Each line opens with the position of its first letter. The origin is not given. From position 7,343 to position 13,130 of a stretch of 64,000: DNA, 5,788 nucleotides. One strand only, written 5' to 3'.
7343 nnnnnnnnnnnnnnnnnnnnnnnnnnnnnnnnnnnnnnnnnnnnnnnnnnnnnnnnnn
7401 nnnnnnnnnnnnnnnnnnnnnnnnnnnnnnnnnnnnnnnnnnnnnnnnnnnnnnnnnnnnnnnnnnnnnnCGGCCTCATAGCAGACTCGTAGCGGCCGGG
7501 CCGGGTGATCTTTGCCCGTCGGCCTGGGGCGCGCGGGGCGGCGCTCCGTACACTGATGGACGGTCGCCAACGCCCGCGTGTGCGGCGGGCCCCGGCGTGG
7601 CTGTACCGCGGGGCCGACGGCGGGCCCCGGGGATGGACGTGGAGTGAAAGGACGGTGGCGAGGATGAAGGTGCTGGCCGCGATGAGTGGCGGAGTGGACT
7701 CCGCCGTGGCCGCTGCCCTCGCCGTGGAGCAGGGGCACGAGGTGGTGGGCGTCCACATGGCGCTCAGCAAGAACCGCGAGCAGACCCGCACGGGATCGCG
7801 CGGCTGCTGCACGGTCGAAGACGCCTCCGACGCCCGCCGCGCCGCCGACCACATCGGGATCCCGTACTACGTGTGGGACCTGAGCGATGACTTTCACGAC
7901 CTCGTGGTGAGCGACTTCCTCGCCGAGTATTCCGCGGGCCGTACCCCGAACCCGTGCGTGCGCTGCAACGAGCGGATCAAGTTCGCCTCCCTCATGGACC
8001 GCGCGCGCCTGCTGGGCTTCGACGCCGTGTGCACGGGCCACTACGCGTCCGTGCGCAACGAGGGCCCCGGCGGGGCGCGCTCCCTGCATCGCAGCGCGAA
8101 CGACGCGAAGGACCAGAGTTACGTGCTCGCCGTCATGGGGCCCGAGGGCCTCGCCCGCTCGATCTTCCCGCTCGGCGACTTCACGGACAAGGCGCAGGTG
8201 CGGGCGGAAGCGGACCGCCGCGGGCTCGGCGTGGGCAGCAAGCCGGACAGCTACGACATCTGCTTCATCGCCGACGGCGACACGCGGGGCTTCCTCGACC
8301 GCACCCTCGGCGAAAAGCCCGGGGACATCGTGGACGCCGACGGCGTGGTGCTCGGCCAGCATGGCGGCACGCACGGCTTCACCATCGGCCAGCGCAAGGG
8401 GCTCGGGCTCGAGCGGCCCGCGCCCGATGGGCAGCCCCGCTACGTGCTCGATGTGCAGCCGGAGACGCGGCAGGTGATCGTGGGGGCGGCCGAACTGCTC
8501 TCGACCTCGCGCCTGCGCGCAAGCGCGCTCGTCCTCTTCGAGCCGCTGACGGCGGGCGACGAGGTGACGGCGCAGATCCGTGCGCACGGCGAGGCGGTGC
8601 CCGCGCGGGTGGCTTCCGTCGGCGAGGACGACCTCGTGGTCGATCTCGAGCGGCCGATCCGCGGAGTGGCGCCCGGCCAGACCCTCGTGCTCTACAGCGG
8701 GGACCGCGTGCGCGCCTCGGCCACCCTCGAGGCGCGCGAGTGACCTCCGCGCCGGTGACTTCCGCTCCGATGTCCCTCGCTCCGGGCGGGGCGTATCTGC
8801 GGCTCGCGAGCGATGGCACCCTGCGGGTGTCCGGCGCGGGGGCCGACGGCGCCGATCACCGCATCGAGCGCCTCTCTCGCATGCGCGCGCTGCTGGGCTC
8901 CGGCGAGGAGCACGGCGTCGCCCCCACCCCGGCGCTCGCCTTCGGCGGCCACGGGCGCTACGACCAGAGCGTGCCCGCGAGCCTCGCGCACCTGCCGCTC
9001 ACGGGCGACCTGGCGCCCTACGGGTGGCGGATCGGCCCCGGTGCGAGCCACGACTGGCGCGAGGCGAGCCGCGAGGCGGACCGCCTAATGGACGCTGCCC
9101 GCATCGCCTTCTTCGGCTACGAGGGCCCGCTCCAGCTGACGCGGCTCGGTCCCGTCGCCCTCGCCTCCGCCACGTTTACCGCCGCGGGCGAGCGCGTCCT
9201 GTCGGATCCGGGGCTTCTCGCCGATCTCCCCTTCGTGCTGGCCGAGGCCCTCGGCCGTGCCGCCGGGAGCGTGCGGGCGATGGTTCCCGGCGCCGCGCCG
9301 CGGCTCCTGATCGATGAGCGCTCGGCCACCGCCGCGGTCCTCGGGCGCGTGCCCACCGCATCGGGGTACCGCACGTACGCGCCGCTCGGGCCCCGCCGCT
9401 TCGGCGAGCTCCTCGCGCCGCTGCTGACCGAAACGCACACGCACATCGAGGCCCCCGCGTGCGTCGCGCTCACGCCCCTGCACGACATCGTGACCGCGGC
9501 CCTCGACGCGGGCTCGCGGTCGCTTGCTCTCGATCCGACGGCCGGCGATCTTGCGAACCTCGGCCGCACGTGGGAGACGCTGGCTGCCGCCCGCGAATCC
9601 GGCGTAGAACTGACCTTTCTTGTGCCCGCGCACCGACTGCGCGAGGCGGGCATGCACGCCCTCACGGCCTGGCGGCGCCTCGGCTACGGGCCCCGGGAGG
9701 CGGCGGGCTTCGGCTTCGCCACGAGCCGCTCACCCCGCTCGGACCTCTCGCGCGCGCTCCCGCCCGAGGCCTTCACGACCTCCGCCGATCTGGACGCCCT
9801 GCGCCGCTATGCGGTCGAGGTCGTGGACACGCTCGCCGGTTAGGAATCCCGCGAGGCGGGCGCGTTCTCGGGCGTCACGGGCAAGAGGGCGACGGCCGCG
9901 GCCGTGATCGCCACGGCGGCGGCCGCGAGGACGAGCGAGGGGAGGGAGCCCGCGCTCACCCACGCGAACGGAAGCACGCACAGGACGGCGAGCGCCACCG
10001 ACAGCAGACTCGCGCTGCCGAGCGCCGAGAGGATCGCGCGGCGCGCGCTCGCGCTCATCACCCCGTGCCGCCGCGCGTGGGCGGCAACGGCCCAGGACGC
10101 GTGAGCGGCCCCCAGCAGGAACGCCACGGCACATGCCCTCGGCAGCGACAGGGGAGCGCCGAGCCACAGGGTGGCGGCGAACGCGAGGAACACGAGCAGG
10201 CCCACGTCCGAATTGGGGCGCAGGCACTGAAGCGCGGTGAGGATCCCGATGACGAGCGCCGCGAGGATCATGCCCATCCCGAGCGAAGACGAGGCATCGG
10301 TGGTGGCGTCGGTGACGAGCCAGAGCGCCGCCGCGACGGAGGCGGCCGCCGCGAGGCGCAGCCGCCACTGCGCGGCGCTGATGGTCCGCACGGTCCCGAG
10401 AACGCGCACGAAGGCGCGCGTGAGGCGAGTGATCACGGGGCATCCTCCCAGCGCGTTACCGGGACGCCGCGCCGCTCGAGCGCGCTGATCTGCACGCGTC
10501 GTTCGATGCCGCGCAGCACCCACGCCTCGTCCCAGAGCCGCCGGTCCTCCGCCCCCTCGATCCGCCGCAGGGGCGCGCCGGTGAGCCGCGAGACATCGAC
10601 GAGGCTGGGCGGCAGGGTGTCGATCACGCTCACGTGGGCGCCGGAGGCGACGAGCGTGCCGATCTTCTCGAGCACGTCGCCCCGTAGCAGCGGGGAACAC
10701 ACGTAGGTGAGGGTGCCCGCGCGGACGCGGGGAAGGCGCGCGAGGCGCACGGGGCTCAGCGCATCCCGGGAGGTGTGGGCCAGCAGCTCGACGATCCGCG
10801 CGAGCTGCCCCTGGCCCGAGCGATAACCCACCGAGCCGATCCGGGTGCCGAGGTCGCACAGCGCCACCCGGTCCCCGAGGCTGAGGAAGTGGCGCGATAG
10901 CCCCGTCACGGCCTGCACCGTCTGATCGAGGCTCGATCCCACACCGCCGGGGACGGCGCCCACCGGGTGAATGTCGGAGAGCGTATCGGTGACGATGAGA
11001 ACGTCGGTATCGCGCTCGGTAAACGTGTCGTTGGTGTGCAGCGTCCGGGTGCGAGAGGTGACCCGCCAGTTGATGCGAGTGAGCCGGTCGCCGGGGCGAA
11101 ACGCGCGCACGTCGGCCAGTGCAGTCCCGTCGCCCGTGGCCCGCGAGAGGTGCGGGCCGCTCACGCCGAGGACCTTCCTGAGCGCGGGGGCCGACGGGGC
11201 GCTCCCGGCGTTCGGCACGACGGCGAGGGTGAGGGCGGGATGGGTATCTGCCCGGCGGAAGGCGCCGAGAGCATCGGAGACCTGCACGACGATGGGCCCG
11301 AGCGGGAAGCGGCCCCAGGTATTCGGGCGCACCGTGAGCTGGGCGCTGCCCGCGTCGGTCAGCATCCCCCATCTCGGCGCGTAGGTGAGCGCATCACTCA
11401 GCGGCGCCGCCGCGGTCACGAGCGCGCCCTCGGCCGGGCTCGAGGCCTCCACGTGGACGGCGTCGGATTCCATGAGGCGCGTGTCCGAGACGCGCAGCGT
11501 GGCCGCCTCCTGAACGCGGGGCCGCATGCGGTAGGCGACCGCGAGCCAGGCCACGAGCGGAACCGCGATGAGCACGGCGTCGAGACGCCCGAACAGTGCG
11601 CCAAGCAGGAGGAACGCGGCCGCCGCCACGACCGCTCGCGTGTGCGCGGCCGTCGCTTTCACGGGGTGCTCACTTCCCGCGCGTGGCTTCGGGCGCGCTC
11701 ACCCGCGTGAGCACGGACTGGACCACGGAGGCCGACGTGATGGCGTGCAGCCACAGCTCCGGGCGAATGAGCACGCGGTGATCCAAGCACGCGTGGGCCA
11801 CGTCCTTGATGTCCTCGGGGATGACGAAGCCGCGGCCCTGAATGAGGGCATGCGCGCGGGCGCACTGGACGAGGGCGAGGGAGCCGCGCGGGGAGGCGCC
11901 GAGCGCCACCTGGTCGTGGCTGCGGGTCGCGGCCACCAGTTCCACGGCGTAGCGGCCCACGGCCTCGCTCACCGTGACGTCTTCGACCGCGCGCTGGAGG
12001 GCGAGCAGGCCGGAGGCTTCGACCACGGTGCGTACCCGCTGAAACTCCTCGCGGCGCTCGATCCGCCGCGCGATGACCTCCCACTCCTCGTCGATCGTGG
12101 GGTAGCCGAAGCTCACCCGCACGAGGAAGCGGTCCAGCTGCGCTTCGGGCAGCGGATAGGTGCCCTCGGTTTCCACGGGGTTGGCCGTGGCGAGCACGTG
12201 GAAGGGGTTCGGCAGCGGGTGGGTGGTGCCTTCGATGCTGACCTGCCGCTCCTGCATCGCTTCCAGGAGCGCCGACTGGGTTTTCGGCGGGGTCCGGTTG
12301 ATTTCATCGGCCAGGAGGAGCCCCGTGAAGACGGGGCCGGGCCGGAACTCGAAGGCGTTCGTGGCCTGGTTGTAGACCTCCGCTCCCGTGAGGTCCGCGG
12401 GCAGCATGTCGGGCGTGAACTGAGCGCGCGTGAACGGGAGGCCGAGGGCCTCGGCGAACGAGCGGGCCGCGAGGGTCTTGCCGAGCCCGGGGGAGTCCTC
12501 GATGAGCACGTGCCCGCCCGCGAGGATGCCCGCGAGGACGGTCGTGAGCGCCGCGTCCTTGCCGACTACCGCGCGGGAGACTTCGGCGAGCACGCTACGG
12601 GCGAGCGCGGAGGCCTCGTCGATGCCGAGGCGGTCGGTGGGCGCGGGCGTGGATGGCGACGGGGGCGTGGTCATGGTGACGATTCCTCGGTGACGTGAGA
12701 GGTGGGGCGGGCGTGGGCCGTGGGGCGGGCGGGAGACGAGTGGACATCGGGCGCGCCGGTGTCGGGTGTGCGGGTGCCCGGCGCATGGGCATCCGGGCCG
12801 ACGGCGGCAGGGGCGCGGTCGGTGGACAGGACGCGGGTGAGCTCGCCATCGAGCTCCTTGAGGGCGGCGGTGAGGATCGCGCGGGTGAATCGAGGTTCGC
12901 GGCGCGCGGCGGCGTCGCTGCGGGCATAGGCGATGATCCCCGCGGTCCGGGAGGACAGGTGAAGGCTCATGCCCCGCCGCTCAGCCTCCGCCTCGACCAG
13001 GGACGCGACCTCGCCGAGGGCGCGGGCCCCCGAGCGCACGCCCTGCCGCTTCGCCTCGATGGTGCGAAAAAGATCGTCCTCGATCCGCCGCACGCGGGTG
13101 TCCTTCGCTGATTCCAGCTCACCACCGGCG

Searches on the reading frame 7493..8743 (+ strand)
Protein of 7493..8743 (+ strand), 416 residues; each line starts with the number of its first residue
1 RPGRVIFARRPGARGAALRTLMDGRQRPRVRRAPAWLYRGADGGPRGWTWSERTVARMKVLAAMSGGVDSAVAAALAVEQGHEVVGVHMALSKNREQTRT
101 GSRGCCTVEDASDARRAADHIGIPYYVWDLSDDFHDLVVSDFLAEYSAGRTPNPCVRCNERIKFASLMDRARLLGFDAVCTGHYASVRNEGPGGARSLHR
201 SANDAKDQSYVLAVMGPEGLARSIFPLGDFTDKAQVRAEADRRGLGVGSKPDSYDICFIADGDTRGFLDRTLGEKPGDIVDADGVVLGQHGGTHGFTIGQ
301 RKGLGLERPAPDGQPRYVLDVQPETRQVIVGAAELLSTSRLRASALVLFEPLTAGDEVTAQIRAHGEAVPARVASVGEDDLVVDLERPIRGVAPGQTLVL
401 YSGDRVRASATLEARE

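Call 33: search_protein_families(library=pfam, max_evalue=0.00001, proteins=[window:7493-8743:+])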
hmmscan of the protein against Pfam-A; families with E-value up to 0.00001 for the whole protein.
window:7493-8743:+ (416 aa): 3 families
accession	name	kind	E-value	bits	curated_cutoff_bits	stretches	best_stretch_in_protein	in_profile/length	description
PF03054.22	tRNA_Me_trans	-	3.7e-68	229.6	20.6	1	58-260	1-201/202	tRNA methyl transferase HUP domain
PF20259.3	tRNA_Me_trans_M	-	5e-20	71.3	27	1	266-331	2-65/66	tRNA methyl transferase PRC-barrel domain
PF20258.4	tRNA_Me_trans_C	-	1.1e-11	45.4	20.6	1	356-406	21-71/77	Aminomethyltransferase beta-barrel domain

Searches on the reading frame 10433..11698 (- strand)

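Call 33: search_protein_families(library=pfam, max_evalue=0.00001, proteins=[window:10433-11698:-])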
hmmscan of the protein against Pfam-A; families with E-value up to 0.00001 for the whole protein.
window:10433-11698:- (421 aa): 1 family
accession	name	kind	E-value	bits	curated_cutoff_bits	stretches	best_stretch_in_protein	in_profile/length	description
PF01882.25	DUF58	-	8.9e-08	32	23.4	1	196-308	1-110/216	Protein of unknown function DUF58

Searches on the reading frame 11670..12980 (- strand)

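Call 33: search_protein_families(library=pfam, max_evalue=0.00001, proteins=[window:11670-12980:-])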
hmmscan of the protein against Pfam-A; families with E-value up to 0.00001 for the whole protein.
window:11670-12980:- (436 aa): 3 families
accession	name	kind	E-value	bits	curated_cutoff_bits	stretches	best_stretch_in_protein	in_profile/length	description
PF07726.17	AAA_3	-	1.7e-62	209.6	27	1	157-287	1-131/131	ATPase family associated with various cellular activities (AAA)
PF17863.7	AAA_lid_2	-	1.6e-21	76.2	22.7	1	351-421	2-72/74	AAA lid domain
PF07728.20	AAA_5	-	1.1e-12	48.6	22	1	158-285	2-139/139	AAA domain (dynein-related subfamily)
